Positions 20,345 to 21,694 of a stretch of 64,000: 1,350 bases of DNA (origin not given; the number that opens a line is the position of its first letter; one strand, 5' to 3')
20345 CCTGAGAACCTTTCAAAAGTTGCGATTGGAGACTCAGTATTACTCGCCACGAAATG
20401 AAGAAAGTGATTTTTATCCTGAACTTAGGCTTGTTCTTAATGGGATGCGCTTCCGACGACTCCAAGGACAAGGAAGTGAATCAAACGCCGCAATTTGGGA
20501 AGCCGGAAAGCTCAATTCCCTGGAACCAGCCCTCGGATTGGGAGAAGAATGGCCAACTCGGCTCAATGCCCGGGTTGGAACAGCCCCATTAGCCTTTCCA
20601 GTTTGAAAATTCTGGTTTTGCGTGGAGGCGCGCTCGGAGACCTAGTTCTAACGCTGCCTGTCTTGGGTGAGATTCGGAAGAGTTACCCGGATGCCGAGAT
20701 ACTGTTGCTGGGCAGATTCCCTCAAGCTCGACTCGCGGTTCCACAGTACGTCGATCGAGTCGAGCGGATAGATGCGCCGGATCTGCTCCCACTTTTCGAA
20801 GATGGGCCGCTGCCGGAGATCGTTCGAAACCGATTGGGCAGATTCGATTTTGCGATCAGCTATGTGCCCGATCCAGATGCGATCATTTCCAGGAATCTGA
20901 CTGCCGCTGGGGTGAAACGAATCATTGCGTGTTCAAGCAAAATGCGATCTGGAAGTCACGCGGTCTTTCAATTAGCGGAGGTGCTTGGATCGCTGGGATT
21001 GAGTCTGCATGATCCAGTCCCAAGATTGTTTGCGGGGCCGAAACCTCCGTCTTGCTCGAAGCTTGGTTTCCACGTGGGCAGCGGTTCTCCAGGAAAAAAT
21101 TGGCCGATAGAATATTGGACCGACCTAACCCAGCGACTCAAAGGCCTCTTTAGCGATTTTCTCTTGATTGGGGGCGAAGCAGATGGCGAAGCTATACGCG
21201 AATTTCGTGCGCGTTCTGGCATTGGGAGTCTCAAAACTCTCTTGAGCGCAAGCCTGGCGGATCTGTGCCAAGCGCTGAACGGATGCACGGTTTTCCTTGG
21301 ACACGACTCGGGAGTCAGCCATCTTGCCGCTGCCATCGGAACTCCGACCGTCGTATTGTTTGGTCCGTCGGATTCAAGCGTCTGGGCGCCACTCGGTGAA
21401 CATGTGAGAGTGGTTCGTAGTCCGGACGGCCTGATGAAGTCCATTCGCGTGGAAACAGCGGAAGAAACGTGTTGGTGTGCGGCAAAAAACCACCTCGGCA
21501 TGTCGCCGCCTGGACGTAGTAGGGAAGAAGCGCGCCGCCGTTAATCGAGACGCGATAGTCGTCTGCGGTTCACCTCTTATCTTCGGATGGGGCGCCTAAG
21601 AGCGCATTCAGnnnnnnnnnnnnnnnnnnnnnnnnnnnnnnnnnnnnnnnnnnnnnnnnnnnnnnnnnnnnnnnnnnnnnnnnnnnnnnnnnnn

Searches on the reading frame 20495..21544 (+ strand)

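Call 22: search_protein_families(library=pfam, proteins=[window:20495-21544:+], max_evalue=0.00001)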
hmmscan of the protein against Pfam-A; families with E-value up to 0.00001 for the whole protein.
window:20495-21544:+ (349 aa): 1 family
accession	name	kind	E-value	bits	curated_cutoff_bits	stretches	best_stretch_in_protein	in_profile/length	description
PF01075.23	Glyco_transf_9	-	7.8e-20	71.7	22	1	189-323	107-243/247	Glycosyltransferase family 9 (heptosyltransferase)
